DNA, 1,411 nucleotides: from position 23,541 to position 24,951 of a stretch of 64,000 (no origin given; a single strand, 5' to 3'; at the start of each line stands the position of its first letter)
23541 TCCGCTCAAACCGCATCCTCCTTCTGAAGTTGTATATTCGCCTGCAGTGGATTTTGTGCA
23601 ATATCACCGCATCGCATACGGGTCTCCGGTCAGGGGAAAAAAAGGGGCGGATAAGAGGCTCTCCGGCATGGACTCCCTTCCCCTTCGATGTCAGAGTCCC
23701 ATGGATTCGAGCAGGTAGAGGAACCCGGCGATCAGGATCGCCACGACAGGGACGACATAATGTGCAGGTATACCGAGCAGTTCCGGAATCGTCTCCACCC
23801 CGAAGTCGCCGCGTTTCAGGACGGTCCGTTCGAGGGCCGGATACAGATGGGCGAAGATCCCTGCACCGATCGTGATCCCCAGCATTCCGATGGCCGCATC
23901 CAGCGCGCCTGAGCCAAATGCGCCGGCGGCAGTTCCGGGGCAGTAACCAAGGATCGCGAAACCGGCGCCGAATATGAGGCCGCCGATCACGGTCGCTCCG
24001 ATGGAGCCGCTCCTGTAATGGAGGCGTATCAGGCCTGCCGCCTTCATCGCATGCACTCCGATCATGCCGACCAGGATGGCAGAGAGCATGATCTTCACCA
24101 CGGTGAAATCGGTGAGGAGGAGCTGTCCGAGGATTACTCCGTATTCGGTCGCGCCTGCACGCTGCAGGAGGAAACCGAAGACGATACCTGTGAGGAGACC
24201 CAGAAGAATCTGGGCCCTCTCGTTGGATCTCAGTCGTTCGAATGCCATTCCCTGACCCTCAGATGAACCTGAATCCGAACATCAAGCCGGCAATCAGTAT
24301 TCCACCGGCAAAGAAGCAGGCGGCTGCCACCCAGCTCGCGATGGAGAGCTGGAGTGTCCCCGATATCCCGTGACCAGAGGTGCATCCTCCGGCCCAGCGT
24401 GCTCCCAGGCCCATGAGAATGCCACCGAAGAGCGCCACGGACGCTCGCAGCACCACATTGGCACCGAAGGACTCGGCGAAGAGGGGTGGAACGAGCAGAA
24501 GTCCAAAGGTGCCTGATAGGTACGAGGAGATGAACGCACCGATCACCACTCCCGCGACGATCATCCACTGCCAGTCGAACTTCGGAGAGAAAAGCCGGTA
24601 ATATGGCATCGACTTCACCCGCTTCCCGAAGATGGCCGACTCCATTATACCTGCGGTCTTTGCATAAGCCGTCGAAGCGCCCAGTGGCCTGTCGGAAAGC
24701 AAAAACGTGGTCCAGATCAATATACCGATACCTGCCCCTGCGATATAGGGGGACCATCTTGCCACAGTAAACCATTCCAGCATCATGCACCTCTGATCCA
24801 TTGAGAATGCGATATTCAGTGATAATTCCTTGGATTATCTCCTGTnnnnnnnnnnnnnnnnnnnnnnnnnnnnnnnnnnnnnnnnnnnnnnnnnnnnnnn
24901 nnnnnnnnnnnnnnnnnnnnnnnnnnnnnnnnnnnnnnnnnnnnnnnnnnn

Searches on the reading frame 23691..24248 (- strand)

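Call 15: search_protein_families(library=pfam, proteins=[window:23691-24248:-], max_evalue=0.01)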
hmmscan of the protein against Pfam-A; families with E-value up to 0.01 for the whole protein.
window:23691-24248:- (185 aa): 2 families
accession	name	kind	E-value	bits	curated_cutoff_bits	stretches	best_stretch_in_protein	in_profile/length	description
PF04143.19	Sulf_transp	-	4.7e-15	56.4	27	1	38-178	9-149/310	Sulphur transport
PF20398.3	DUF6691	-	1.5e-07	32.2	27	1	13-135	2-133/142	Family of unknown function (DUF6691)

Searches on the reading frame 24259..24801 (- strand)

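Call 50: search_protein_families(library=pfam, proteins=[window:24259-24801:-], max_evalue=0.001)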
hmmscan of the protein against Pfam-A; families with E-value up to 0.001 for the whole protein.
window:24259-24801:- (180 aa): 1 family
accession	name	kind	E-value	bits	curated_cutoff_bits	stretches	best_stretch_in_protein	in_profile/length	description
PF04143.19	Sulf_transp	-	4e-25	89.4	27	1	8-169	169-310/310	Sulphur transport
